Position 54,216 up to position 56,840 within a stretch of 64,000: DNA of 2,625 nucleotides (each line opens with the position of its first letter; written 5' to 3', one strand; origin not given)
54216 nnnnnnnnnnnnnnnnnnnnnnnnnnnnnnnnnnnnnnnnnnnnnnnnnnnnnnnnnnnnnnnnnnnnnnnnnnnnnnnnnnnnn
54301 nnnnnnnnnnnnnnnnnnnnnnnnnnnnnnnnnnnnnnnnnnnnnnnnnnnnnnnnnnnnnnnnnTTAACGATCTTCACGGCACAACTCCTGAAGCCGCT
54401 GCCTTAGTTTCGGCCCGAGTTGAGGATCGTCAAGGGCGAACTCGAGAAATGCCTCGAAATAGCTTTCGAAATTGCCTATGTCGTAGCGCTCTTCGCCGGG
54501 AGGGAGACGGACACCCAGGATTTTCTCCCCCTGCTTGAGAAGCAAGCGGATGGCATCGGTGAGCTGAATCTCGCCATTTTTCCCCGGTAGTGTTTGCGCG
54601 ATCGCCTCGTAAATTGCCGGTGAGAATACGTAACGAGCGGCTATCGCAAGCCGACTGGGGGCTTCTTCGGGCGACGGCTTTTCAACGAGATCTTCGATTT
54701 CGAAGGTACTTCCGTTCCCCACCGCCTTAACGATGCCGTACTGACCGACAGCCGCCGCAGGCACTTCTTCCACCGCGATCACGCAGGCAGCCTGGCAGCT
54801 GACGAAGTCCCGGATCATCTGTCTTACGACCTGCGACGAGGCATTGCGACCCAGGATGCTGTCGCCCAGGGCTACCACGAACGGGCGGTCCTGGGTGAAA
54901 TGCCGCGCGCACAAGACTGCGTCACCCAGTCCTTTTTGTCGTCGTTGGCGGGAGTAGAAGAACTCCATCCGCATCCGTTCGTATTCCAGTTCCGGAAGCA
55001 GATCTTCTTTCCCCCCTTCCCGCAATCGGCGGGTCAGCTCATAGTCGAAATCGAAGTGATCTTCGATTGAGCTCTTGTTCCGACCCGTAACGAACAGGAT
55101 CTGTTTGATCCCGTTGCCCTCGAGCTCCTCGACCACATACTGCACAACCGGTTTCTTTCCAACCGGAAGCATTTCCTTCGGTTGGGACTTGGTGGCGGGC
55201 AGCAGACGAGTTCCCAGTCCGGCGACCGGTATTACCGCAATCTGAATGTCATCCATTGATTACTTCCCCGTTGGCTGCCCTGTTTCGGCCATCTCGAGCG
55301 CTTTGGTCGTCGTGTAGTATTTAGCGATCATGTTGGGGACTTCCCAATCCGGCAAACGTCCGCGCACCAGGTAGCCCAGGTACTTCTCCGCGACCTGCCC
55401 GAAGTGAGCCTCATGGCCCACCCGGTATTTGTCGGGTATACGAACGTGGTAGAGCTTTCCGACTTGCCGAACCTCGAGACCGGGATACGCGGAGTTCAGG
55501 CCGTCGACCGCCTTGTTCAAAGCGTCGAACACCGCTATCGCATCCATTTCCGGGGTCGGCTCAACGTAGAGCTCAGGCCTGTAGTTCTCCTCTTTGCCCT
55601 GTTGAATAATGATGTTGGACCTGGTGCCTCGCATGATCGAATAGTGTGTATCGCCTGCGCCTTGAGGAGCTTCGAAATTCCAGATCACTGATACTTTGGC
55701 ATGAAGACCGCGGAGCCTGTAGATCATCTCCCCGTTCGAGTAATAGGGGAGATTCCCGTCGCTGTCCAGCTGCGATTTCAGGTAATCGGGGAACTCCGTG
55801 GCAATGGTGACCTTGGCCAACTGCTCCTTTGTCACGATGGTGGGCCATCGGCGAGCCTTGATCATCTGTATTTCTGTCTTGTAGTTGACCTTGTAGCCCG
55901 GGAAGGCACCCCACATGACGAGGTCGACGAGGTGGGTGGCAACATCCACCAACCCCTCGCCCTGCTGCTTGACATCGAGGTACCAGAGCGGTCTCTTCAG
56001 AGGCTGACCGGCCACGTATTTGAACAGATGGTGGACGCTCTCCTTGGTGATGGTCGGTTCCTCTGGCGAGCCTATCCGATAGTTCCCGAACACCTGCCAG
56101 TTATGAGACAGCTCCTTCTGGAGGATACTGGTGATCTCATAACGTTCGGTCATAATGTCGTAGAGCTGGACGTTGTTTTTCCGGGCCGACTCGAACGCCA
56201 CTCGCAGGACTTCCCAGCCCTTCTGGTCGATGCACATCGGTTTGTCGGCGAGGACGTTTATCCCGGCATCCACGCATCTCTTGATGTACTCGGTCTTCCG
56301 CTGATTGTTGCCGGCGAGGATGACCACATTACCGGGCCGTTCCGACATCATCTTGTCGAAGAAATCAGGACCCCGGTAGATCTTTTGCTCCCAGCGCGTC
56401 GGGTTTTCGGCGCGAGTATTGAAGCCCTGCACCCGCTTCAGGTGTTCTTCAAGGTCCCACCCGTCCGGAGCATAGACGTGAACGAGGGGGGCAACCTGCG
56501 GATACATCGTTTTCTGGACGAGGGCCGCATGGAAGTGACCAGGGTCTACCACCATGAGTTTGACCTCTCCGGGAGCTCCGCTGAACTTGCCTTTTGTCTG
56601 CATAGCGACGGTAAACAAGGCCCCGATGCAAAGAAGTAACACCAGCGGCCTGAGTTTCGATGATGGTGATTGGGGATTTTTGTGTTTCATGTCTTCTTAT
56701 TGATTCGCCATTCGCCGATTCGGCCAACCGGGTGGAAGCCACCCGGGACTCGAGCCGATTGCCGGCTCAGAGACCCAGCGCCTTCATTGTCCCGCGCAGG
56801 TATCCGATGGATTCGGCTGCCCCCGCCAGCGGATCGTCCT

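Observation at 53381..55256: Plant-type glucuronokinase coupled to a GalU paralogue: candidate bacterial UDP-glucuronate salvage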

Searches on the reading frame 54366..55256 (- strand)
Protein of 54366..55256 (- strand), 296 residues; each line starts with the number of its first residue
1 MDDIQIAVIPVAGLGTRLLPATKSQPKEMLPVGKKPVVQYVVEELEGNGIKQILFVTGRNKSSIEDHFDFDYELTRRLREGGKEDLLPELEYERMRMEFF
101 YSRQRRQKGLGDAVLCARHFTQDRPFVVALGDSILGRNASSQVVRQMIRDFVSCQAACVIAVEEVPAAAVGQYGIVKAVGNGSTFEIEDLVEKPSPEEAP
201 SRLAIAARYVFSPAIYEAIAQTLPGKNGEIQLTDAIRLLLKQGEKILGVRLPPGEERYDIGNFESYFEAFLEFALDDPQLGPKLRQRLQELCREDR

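Call 3: search_protein_families(library=pfam, proteins=[window:54366-55256:-])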
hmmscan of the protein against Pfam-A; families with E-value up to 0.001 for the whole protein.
window:54366-55256:- (296 aa): 2 families
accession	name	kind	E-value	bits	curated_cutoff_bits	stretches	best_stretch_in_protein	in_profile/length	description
PF00483.29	NTP_transferase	-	1.3e-31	110.5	21.2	1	7-271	2-240/245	Nucleotidyl transferase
PF12804.13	NTP_transf_3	-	2.1e-08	35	27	1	7-164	1-124/160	MobA-like NTP transferase domain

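Call 4: search_protein_families(library=ncbifam, proteins=[window:54366-55256:-])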
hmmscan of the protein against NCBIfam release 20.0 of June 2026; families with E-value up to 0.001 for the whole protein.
window:54366-55256:- (296 aa): 28 families (the best 25 are shown)
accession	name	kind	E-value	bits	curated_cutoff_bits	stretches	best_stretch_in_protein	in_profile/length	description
TIGR01099.1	galU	equivalog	8.5e-89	297.6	326.8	1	4-269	1-261/261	UTP--glucose-1-phosphate uridylyltransferase GalU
NF009928.0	PRK13389.1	equivalog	1.3e-59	201.8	548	1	4-292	8-298/302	UTP--glucose-1-phosphate uridylyltransferase GalU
NF007516.0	PRK10122.1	equivalog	1e-50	172.6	534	1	7-292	6-295/297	UTP--glucose-1-phosphate uridylyltransferase GalF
TIGR01105.1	galF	equivalog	3.9e-47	160.9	659.2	1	7-293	6-296/297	GalU regulator GalF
NF041313.1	UDPGP_AglF_Halo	equivalog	8.9e-38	130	400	2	97-261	71-222/234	UTP--glucose-1-phosphate uridylyltransferase AglF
TIGR01208.1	rmlA_long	equivalog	9.4e-37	126.7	320.25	1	7-251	2-214/353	glucose-1-phosphate thymidylyltransferase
TIGR03992.1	Arch_glmU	subfamily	1.5e-32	113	292.1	2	94-250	69-206/393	bifunctional sugar-1-phosphate nucleotidylyltransferase/acetyltransferase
TIGR01207.1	rmlA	equivalog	5.4e-19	68.4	360.65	1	9-269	4-232/286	glucose-1-phosphate thymidylyltransferase RfbA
NF041173.1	Sug_nt_acttase_Thmprot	equivalog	8.2e-15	54.6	600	1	7-247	3-203/405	bifunctional sugar-1-phosphate nucleotidylyltransferase/acetyltransferase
NF012024.0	PRK15480.1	equivalog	2.7e-12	46.4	588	2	97-269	76-236/292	glucose-1-phosphate thymidylyltransferase RfbA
TIGR02091.1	glgC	equivalog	4.2e-11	42.5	424.9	1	6-280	2-266/364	glucose-1-phosphate adenylyltransferase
NF010934.1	PRK14354.1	equivalog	3.3e-10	39.1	450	2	96-258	61-221/447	bifunctional UDP-N-acetylglucosamine diphosphorylase/glucosamine-1-phosphate N-acetyltransferase GlmU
NF052502.1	man1P_GTase_Rv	exception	1.2e-09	37.5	440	1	7-69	3-65/352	mannose-1-phosphate guanylyltransferase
NF010938.0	PRK14358.1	equivalog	3.1e-09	35.9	500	1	101-252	75-223/481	bifunctional N-acetylglucosamine-1-phosphate uridyltransferase/glucosamine-1-phosphate acetyltransferase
NF045761.1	NAMPUrTaseMurU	equivalog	9.2e-09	35.5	250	1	7-57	3-53/226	N-acetylmuramate alpha-1-phosphate uridylyltransferase MurU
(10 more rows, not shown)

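Call 6: search_solved_structures(query=window:54366-55256:-, max_evalue=0.001, show_alignments=2)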
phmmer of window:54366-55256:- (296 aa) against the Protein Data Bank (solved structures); distinct sequences matched with E-value up to 0.001: 53.
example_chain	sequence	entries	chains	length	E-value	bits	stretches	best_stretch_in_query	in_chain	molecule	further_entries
7o2n_A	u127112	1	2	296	2.3e-69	237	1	4-293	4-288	Probable UTP--glucose-1-phosphate uridylyltransferase YngB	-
7b1r_A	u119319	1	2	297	2.3e-69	237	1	4-293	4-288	Probable UTP--glucose-1-phosphate uridylyltransferase YngB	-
5vct_A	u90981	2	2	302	4.8e-66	226.1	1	4-284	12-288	UTP--glucose-1-phosphate uridylyltransferase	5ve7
5j49_A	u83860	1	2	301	1.7e-64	221.1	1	5-287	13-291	UTP--glucose-1-phosphate uridylyltransferase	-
5i1f_A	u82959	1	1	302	3.8e-64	219.9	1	5-285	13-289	UTP--glucose-1-phosphate uridylyltransferase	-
8f73_A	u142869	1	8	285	5.9e-62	212.7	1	5-269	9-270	UTP--glucose-1-phosphate uridylyltransferase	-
3juj_A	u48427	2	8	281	1.9e-59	204.5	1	7-270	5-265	UDP-glucose pyrophosphorylase (GalU)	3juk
2ux8_A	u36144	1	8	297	4.5e-56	193.4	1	4-285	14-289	GLUCOSE-1-PHOSPHATE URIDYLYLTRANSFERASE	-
9o90_A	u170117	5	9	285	5.1e-55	189.9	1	5-271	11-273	UTP--glucose-1-phosphate uridylyltransferase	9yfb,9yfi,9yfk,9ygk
2e3d_A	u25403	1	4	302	1.7e-52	181.6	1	4-290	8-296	UTP--glucose-1-phosphate uridylyltransferase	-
6mnu_A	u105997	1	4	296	1.9e-52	181.5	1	7-284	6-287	UTP--glucose-1-phosphate uridylyltransferase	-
6knj_A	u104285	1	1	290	9.6e-52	179.2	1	4-291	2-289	UTP--glucose-1-phosphate uridylyltransferase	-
6ikx_A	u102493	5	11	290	1.6e-51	178.5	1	4-291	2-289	UTP--glucose-1-phosphate uridylyltransferase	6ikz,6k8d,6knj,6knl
4d48_A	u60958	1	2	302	1.4e-50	175.4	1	4-288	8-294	GLUCOSE-1-PHOSPHATE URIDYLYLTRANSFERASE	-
8b31_A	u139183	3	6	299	7.9e-45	156.5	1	6-289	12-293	UTP--glucose-1-phosphate uridylyltransferase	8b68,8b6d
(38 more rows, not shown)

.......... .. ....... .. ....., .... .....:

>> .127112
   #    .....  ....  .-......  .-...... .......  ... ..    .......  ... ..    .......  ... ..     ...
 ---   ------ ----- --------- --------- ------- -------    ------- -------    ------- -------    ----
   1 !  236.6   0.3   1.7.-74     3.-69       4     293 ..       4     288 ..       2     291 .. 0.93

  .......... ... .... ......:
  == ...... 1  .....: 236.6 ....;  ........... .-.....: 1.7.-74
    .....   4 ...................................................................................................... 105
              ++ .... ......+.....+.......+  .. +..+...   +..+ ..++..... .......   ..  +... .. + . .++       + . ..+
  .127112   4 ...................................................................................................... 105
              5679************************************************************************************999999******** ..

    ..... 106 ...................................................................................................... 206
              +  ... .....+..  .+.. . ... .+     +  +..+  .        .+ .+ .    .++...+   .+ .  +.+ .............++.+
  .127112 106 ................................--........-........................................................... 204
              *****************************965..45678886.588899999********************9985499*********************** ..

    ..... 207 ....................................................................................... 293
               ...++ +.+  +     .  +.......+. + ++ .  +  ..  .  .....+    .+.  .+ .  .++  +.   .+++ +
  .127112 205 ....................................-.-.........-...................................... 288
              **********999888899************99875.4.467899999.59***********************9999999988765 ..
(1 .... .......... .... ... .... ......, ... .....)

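Call 52: find_related_loci(query=window:54366-55256:-, collection=metagenome_contigs, flank=2500)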
Query window:54366-55256:- (296 aa) in metagenome_contigs; peptide patterns used: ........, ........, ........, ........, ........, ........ (x = any residue, [..] = any of these).
598 stretches matched a pattern (row limit reached: there are more); 473 encode a relative of the query (tblastn E <= 1e-3); the best 80 are kept; 80 distinct loci.
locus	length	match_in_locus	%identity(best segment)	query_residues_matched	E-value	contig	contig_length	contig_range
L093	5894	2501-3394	80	1-296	1e-149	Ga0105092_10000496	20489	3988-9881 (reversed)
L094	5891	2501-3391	77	1-295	8e-142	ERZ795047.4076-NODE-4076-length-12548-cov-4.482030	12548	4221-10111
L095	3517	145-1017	69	1-290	2e-136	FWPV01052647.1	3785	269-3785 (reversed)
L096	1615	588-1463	70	4-288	2e-143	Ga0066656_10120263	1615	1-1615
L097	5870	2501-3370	71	4-290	2e-132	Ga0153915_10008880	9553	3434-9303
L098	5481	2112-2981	70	4-290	4e-132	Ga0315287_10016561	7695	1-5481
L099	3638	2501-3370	70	4-290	3e-135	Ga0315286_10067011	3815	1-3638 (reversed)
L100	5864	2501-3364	68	4-291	6e-130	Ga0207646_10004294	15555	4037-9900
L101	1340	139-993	70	4-285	6e-138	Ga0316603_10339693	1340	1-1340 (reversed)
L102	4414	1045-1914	65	4-293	2e-126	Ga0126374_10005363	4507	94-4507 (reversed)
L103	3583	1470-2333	67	4-291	7e-127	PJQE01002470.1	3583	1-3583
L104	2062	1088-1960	66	1-291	1e-131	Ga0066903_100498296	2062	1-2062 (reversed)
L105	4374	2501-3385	65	4-295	1e-122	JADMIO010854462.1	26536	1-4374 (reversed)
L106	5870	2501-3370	66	4-293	4e-126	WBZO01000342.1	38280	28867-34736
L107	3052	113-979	66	7-295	1e-123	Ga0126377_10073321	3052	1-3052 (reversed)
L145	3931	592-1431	50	7-291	2e-81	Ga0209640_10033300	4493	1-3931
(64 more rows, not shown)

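Call 65: find_homologous_proteins(query=L145:568-1437:+, max_evalue=1e-30)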
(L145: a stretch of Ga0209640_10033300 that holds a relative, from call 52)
Query L145:568-1437:+ (290 aa): 8000 proteins with E <= 1e-30 among 8000 candidates; the best 120 are listed.
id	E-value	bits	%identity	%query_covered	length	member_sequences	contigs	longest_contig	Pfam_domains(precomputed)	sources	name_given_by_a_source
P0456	5.1e-187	638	100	100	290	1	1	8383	PF00483.30,PF12804.14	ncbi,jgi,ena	ncbi:MAG TPA: UTP--glucose-1-phosphate uridylyltransferase GalU [Nitrospiria bacterium]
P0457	1.3e-186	637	100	100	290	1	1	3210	PF00483.30,PF12804.14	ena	-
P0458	1.7e-179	613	96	100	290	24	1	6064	PF00483.30,PF12804.14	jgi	jgi:UTP--glucose-1-phosphate uridylyltransferase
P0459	1.7e-174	597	93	100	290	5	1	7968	PF00483.30,PF12804.14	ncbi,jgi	jgi:UTP--glucose-1-phosphate uridylyltransferase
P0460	1.8e-172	590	91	100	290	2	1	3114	PF00483.30,PF12804.14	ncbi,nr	ncbi:MAG: UTP--glucose-1-phosphate uridylyltransferase GalU [Nitrospirae bacterium]|nr:UTP--glucose-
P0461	8.3e-169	578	89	100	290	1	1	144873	PF00483.30,PF12804.14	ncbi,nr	ncbi:MAG: UTP--glucose-1-phosphate uridylyltransferase GalU [Nitrospirae bacterium]|nr:UTP--glucose-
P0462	4.1e-167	573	89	100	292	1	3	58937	PF00483.30,PF12804.14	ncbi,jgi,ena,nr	ncbi:MAG TPA: UTP--glucose-1-phosphate uridylyltransferase GalU [Nitrospiria bacterium]|nr:UTP--gluc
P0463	6.9e-167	572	88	100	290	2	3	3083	PF00483.30,PF12804.14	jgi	-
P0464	7.0e-167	572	89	100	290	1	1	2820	PF00483.30,PF12804.14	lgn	-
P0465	2.2e-166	570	89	100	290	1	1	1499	PF00483.30,PF12804.14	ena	-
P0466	4.1e-166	569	88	100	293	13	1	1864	PF00483.30,PF12804.14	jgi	-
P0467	2.9e-165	567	89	100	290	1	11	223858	PF00483.30,PF12804.14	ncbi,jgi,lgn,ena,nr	ncbi:MAG TPA: UTP--glucose-1-phosphate uridylyltransferase GalU [Nitrospiria bacterium]|jgi:UTP--glu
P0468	7.5e-165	565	88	100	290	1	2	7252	PF00483.30,PF12804.14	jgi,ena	-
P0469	7.9e-165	565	87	100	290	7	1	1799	PF00483.30,PF12804.14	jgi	-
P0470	1.9e-164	564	87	99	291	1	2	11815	PF00483.30,PF12804.14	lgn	-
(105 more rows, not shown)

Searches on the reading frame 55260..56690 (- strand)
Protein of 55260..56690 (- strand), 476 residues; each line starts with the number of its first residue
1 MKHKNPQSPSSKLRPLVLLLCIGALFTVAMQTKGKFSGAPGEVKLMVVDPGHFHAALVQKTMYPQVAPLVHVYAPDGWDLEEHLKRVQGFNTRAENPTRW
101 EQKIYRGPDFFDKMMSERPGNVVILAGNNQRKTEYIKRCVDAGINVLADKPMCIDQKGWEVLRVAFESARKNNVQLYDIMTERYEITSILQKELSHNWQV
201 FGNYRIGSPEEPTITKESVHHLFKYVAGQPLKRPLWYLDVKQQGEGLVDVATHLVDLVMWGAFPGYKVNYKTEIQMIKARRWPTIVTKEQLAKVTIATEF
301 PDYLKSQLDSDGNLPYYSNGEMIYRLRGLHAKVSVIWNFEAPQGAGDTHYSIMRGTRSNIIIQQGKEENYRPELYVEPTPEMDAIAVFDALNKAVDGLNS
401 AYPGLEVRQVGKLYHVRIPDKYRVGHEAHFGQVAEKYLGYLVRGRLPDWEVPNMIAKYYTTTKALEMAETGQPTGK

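Call 3: search_protein_families(library=pfam, proteins=[window:55260-56690:-])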
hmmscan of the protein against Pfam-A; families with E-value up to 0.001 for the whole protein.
window:55260-56690:- (476 aa): 2 families
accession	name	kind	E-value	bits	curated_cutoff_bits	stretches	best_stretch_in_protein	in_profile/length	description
PF16490.10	Oxidoreduct_C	-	1.7e-122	408.9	27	1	190-468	1-277/278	Putative oxidoreductase C terminal domain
PF01408.29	GFO_IDH_MocA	-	0.00031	21.9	24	1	111-174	54-114/120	Oxidoreductase family, NAD-binding Rossmann fold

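Call 4: search_protein_families(library=ncbifam, proteins=[window:55260-56690:-])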
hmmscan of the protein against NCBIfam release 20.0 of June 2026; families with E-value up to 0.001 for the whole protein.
window:55260-56690:- (476 aa): 0 families
